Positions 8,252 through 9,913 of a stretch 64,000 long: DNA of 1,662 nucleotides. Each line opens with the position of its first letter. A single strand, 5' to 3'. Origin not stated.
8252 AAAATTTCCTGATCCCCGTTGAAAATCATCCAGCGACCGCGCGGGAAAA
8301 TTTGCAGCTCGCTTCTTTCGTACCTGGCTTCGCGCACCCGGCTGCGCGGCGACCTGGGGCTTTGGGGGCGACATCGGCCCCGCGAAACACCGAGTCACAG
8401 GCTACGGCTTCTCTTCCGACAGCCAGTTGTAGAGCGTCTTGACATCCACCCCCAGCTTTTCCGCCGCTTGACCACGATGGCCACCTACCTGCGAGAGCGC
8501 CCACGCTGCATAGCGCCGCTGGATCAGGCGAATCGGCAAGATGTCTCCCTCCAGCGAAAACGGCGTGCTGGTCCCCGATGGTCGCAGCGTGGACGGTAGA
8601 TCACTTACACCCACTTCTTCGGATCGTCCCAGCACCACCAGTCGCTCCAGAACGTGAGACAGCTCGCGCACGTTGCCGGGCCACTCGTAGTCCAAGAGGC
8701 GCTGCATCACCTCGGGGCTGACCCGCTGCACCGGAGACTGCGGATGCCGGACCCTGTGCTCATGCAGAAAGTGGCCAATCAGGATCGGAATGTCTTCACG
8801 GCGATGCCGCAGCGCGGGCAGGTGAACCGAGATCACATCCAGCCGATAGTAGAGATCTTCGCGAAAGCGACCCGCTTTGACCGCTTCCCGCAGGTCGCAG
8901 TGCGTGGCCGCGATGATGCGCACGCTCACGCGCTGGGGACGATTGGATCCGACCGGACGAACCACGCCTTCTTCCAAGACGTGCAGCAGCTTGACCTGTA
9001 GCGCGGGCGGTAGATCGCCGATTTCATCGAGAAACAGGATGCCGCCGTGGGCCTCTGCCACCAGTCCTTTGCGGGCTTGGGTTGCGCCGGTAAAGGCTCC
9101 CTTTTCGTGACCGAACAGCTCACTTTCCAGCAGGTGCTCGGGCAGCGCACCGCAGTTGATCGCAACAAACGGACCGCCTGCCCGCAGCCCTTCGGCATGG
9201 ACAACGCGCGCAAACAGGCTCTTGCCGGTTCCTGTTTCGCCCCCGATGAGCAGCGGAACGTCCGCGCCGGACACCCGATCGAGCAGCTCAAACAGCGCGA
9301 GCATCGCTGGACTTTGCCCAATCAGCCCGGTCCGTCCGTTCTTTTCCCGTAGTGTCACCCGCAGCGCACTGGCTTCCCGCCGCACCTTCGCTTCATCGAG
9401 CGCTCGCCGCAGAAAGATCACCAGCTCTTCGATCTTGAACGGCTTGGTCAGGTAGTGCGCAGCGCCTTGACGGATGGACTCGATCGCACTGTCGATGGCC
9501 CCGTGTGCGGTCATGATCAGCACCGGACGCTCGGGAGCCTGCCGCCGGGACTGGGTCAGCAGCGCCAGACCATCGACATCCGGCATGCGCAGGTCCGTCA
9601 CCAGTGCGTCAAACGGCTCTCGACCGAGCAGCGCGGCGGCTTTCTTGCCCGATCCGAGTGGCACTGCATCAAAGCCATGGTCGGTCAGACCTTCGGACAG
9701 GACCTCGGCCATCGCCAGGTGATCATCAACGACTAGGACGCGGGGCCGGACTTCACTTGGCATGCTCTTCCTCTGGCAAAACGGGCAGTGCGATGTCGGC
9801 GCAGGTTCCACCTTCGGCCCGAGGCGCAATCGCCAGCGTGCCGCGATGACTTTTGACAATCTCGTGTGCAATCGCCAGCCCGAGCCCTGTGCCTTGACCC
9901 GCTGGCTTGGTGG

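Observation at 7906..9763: Two-component sigma-54 activator followed by a sigma-54 promoter and a tiny secreted Lys-rich peptide gene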

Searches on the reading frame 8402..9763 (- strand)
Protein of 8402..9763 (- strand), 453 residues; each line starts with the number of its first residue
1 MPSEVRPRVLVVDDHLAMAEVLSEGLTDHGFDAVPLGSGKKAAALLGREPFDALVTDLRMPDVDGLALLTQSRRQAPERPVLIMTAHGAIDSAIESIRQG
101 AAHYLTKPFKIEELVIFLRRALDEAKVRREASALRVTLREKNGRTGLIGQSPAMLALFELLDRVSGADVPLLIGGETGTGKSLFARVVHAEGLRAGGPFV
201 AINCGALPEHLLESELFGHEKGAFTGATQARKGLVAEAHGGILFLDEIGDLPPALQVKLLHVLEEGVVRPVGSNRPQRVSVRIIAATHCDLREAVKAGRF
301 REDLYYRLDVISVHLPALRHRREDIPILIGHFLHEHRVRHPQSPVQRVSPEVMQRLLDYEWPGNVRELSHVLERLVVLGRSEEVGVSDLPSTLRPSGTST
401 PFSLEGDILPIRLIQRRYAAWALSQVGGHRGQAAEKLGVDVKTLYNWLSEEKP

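Call 7: search_protein_families(library=pfam, proteins=[window:8402-9763:-], max_evalue=0.01)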
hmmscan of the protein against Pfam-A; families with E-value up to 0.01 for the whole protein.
window:8402-9763:- (453 aa): 12 families
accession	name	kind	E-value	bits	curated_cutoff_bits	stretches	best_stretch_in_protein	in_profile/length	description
PF00158.32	Sigma54_activat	-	2.6e-68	229.4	20.2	1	147-313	1-167/168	Sigma-54 interaction domain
PF00072.30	Response_reg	-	3.1e-25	88.9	30.2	1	9-115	1-107/111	Response regulator receiver domain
PF25601.1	AAA_lid_14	-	1.3e-24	86.3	27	1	319-399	1-80/87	AAA+ ATPase lid domain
PF14532.12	Sigma54_activ_2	-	2.6e-21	76.8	25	1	148-318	1-138/138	Sigma-54 interaction domain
PF07728.20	AAA_5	-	2.4e-06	28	22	1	171-287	2-121/139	AAA domain (dynein-related subfamily)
PF00004.35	AAA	-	7.9e-06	26.8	21.2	1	172-304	2-127/131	ATPase family associated with various cellular activities (AAA)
PF01078.27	Mg_chelatase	-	2.5e-05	24.2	20.3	1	226-269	93-136/207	Magnesium chelatase, subunit ChlI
PF13191.12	AAA_16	-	0.00015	22.8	32.6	1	148-262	3-119/167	AAA ATPase domain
PF07724.20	AAA_2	-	0.00097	19.7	27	1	172-271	7-107/166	AAA domain (Cdc48 subfamily)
PF02954.25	HTH_8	-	0.0011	19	22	1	422-446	13-37/42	Bacterial regulatory protein, Fis family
PF13384.12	HTH_23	-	0.0021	18.3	24.6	1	412-449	3-39/50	Homeodomain-like domain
PF13518.12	HTH_28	-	0.0046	17.4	25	0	422-449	9-34/52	Helix-turn-helix domain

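Call 15: find_related_loci(query=window:8405-9763:-, collection=genome_contigs, flank=6000)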
Query window:8405-9763:- (453 aa) in genome_contigs; peptide patterns used: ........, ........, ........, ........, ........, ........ (x = any residue, [..] = any of these).
600 stretches matched a pattern (row limit reached: there are more); 600 encode a relative of the query (tblastn E <= 1e-3); the best 80 are kept; 80 distinct loci.
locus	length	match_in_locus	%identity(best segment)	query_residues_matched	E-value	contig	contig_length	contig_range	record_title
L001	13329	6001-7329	42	6-450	3e-111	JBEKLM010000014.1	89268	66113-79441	MAG: Verrucomicrobiia bacterium isolate SPRUCE 370 SPRUCE_370_14, whole genome shotgun sequence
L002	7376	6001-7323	40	4-445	5e-111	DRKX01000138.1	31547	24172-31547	MAG TPA_asm: Nitrospirae bacterium isolate HyVt-450 HyVt-450_k145_577163, whole genome shotgun sequence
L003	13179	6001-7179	45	5-396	2e-109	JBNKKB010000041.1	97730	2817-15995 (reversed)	MAG: Desulfobacteraceae bacterium isolate H1H2.bin.6.orig k141_8071, whole genome shotgun sequence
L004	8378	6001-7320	42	9-448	6e-109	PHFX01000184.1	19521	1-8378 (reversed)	MAG: Candidatus Brocadia sp. WS118 scaffold_64, whole genome shotgun sequence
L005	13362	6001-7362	47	5-452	8e-109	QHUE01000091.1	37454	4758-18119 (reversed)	MAG: Gemmatimonadetes bacterium isolate AG35 14_0903_16_40cm_scaffold_4012_curated, whole genome shotgun sequence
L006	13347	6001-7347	40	9-450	1e-108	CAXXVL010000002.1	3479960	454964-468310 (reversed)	MAG: Smithellaceae bacterium isolate ea3e3a57-e723-42e2-b213-d72c633126af genome assembly, contig: contig_2, whole genom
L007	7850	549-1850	40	8-444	1e-107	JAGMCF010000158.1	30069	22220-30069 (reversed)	MAG: Candidatus Cloacimonadota bacterium isolate RS_16_45 ZL425.bin.45.fa_158, whole genome shotgun sequence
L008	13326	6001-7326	42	9-450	2e-107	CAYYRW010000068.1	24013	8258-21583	MAG TPA_asm: uncultured Nitrospirales bacterium isolate binchicken_co20_17 genome assembly, contig: NODE_4270_length_240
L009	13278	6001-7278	43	16-449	4e-107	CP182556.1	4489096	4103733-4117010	Shigella flexneri strain SFBU1023 chromosome, complete genome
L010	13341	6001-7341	41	6-445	2e-106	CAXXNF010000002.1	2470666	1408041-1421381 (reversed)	MAG: Syntrophales bacterium isolate 28f6f31c-1abc-45c3-9ff4-d3034646c4f0 genome assembly, contig: contig_2, whole genome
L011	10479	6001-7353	41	6-449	6e-106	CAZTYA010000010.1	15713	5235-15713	MAG TPA_asm: uncultured Syntrophales bacterium isolate binchicken_co27_416 genome assembly, contig: NODE_6611_length_157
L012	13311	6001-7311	41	9-439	3e-105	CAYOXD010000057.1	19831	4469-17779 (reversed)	MAG TPA_asm: uncultured Desulfobacterales bacterium isolate binchicken_co224_209 genome assembly, contig: NODE_2475_leng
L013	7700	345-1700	40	3-450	3e-105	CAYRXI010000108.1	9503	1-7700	MAG TPA_asm: uncultured Candidatus Sumerlaeota bacterium isolate binchicken_co40_80 genome assembly, contig: NODE_3300_l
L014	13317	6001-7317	41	9-450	2e-105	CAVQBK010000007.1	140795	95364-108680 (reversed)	MAG: uncultured bacterium isolate MFD02923.bin.1.27 genome assembly, contig: contig_38415, whole genome shotgun sequence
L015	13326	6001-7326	41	9-450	3e-104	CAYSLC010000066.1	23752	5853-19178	MAG TPA_asm: uncultured Desulfobacteraceae bacterium isolate binchicken_co15_57 genome assembly, contig: NODE_1017_lengt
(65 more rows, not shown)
